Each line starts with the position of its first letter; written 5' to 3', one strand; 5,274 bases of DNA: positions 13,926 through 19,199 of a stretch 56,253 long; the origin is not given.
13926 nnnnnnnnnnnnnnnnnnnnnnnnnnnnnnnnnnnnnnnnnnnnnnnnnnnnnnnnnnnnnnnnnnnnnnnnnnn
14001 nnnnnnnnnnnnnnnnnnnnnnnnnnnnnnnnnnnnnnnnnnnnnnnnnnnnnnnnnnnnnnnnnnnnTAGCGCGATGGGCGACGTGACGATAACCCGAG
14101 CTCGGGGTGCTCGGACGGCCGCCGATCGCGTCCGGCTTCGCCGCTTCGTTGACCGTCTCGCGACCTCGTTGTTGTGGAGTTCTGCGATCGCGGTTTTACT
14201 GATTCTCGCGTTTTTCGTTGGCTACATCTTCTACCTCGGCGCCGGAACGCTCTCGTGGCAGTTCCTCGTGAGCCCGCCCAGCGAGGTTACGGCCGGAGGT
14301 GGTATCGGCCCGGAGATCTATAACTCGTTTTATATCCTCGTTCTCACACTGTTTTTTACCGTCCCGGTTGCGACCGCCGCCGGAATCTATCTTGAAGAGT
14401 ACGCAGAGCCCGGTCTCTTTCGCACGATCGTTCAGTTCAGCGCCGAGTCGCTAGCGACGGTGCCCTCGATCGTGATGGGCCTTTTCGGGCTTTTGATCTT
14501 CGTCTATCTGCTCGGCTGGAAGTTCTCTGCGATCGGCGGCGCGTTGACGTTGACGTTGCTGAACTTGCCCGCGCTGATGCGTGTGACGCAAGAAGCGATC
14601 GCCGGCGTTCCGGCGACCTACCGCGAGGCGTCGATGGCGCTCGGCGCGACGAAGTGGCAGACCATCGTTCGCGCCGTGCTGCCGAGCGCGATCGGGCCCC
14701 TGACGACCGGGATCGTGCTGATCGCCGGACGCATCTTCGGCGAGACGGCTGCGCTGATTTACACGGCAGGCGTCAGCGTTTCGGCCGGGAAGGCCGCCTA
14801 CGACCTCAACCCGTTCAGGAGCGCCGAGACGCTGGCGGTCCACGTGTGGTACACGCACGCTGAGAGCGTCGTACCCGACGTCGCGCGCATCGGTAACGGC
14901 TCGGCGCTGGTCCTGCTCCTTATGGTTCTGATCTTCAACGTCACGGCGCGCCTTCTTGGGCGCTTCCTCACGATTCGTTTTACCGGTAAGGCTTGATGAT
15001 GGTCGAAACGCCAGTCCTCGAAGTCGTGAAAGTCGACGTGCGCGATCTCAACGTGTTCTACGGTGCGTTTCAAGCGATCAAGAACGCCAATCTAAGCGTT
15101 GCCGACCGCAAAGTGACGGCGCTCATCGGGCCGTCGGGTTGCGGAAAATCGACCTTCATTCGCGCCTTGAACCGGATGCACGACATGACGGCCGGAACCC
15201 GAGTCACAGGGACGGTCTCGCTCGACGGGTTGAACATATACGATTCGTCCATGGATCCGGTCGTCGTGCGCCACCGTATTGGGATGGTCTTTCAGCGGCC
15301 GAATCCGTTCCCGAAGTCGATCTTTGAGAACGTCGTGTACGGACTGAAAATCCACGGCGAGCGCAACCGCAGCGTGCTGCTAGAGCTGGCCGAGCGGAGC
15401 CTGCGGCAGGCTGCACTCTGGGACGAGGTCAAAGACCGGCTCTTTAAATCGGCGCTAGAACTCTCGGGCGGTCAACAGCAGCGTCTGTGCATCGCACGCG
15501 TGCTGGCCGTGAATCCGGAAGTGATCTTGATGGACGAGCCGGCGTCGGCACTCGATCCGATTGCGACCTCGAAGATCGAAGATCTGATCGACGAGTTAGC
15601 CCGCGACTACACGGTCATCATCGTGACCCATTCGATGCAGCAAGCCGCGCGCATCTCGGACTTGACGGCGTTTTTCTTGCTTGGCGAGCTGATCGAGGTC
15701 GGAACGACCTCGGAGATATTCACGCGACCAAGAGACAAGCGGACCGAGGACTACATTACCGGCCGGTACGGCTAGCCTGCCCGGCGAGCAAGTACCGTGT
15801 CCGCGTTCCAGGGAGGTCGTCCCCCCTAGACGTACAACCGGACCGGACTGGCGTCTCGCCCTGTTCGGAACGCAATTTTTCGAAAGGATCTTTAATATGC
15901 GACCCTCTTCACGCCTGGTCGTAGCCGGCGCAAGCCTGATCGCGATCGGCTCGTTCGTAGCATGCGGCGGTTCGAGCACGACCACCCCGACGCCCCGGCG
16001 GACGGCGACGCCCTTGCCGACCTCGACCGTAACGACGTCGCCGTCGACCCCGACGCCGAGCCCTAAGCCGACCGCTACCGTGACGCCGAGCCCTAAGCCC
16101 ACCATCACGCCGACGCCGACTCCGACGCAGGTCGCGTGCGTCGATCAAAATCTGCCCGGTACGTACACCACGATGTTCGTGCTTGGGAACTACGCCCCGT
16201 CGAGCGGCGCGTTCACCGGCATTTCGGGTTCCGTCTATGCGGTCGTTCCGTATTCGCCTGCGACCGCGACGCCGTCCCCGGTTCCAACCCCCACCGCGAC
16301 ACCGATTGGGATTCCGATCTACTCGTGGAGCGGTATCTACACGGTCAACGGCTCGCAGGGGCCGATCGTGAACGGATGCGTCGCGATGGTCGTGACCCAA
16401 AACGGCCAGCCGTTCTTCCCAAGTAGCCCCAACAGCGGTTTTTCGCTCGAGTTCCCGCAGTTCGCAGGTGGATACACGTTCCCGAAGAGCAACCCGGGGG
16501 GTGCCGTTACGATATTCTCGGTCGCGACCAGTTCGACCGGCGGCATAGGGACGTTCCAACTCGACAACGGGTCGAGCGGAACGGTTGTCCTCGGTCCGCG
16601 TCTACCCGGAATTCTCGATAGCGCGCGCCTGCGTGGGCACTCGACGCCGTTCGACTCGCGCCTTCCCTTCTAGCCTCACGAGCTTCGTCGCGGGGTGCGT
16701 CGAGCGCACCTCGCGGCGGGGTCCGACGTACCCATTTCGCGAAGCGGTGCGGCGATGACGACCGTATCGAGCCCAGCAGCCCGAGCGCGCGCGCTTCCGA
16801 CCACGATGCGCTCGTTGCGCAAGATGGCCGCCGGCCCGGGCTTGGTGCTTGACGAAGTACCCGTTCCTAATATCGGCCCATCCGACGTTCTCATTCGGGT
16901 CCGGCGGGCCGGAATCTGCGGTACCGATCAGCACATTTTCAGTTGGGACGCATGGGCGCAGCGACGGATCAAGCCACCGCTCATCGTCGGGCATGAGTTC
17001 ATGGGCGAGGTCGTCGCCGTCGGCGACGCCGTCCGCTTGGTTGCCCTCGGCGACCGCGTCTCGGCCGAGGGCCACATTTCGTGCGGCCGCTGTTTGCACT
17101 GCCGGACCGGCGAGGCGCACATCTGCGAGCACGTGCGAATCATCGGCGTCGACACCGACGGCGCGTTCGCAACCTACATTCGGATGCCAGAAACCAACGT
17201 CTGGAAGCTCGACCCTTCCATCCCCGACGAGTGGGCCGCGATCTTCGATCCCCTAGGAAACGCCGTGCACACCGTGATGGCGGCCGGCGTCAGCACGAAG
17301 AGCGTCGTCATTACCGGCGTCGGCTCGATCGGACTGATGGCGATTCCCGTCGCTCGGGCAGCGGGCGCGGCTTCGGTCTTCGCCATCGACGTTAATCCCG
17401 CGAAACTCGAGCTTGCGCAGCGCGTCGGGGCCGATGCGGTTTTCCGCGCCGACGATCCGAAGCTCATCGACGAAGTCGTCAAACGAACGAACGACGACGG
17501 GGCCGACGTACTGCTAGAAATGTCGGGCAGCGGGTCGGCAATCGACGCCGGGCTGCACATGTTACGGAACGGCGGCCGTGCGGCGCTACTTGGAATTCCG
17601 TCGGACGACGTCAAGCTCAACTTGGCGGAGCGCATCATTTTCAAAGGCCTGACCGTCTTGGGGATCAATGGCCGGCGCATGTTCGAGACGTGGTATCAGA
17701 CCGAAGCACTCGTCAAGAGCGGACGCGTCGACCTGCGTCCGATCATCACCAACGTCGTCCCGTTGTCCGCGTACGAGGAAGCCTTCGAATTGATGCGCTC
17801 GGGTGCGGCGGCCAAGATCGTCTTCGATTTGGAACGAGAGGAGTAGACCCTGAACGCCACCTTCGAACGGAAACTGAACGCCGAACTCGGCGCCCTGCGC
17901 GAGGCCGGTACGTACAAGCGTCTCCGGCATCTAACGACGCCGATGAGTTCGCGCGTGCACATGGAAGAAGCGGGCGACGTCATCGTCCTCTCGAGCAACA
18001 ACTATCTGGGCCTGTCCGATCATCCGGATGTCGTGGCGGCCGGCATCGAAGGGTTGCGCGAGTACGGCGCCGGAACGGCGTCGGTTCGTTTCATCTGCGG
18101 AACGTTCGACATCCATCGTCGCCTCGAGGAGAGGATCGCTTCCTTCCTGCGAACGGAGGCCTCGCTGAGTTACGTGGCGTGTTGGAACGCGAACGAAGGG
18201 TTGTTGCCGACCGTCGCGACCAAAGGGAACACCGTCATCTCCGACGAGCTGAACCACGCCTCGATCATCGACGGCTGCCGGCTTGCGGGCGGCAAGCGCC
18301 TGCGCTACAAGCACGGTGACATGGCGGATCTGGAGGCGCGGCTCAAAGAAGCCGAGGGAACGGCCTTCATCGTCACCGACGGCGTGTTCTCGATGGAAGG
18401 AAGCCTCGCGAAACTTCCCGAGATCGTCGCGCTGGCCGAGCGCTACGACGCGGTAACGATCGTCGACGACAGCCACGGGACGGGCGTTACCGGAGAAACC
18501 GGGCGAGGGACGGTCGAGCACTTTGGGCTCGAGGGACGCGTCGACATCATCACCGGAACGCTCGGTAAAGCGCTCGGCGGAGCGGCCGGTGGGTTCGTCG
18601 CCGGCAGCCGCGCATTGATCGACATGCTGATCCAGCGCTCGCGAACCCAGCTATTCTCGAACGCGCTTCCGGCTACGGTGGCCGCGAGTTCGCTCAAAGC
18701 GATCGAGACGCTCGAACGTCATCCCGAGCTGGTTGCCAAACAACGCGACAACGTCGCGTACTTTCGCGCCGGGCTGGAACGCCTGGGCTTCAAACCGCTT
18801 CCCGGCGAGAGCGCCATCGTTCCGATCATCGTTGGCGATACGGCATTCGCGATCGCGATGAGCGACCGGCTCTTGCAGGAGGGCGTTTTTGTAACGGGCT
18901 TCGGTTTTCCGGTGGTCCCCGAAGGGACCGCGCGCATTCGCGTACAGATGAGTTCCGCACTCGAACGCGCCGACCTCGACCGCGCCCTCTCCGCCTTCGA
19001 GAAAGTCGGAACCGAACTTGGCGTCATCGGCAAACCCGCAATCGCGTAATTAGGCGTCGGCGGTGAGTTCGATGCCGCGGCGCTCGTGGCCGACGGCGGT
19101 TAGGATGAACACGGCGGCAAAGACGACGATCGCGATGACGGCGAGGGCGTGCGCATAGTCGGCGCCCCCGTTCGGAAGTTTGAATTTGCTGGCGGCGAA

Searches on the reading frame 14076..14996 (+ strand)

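Call 56: search_protein_families(library=pfam, proteins=[window:14076-14996:+], max_evalue=0.0001)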
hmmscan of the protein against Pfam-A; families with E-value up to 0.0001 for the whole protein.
window:14076-14996:+ (306 aa): 1 family
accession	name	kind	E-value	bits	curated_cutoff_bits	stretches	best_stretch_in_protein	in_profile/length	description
PF00528.27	BPD_transp_1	-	5.6e-17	62.5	26.4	1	100-299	2-179/184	Binding-protein-dependent transport system inner membrane component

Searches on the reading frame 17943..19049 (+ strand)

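Call 56: search_protein_families(library=pfam, proteins=[window:17943-19049:+], max_evalue=0.0001)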
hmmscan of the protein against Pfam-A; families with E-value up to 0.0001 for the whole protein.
window:17943-19049:+ (368 aa): 1 family
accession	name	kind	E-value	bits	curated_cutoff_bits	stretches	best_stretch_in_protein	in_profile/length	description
PF00155.27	Aminotran_1_2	-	9.2e-61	206.5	19.7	1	12-351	2-360/361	Aminotransferase class I and II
